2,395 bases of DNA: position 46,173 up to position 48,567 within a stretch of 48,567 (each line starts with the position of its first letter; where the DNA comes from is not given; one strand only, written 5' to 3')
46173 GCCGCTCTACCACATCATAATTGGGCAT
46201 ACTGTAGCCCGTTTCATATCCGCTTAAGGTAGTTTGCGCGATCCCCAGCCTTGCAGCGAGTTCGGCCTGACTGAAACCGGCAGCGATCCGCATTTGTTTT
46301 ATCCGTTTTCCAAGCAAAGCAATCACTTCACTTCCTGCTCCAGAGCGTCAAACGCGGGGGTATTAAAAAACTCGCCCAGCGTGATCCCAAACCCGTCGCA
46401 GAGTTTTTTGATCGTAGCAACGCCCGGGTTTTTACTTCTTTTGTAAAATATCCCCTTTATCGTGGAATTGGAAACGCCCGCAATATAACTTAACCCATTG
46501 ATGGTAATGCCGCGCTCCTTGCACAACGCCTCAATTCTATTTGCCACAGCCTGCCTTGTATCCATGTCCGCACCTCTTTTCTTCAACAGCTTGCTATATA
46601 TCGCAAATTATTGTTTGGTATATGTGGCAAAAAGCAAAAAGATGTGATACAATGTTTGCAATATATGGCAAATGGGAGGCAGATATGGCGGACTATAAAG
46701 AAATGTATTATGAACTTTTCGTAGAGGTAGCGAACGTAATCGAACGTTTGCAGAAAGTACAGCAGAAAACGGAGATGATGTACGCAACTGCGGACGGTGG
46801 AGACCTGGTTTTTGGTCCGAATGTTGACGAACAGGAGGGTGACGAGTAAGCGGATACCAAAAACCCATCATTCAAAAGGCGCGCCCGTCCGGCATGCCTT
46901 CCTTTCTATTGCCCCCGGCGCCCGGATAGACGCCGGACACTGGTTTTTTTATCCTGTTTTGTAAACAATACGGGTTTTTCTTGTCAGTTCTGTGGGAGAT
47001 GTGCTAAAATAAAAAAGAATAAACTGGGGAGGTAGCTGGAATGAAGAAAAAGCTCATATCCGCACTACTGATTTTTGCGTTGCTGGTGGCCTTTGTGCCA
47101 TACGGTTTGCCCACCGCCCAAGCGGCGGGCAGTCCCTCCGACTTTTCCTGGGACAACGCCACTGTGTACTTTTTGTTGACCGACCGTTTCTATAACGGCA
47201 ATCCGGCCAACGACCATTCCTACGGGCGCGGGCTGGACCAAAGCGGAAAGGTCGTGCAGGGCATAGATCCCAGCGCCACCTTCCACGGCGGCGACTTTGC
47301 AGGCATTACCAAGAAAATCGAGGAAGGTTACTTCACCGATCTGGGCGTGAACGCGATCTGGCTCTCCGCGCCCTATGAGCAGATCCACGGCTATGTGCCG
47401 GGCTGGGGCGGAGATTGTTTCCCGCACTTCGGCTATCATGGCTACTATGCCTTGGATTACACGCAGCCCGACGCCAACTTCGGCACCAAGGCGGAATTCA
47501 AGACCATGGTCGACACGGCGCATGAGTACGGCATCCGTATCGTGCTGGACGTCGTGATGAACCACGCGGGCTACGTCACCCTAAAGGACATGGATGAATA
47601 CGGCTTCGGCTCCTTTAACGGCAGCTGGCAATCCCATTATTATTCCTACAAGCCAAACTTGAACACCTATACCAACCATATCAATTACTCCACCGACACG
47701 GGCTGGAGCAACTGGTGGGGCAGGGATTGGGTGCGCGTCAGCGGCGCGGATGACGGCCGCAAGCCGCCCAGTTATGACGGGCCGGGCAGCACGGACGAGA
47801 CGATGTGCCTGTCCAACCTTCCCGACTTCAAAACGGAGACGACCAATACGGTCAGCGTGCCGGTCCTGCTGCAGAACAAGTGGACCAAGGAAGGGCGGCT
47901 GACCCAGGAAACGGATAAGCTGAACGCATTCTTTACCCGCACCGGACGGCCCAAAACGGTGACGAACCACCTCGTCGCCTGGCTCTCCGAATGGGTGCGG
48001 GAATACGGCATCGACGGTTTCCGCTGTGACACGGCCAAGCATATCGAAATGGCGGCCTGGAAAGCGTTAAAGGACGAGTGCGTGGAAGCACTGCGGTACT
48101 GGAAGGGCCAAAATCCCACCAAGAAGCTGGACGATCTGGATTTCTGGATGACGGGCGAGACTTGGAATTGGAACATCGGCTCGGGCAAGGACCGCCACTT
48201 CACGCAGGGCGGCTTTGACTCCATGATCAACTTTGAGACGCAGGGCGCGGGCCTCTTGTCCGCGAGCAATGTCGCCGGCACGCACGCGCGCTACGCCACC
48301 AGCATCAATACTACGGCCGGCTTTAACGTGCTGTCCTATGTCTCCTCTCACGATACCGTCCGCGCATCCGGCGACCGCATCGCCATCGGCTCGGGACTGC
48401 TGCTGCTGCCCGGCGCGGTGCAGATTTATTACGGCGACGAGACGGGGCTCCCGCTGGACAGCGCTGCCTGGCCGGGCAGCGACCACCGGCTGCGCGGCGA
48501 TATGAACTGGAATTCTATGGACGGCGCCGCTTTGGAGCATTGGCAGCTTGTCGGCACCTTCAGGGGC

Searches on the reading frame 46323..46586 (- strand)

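Call 94: search_protein_families(library=pfam, proteins=[window:46323-46586:-])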
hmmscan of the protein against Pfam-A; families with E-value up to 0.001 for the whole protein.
window:46323-46586:- (87 aa): 3 families
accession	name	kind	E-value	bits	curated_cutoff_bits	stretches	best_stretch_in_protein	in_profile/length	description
PF13443.12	HTH_26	-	5.5e-09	36.6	22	1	17-76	1-60/63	Cro/C1-type HTH DNA-binding domain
PF01381.28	HTH_3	-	1.2e-06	28.9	23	1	18-73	1-55/55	Helix-turn-helix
PF12844.13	HTH_19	-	0.00034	20.9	30.2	1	16-76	2-61/64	Helix-turn-helix domain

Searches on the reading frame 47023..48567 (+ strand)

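Call 94: search_protein_families(library=pfam, proteins=[window:47023-48567:+])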
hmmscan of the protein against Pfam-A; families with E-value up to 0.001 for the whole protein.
window:47023-48567:+ (515 aa): 1 family
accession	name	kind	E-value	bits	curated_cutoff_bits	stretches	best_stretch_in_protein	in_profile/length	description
PF00128.31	Alpha-amylase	-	1.3e-30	107.5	22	2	50-210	1-117/446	Alpha amylase, catalytic domain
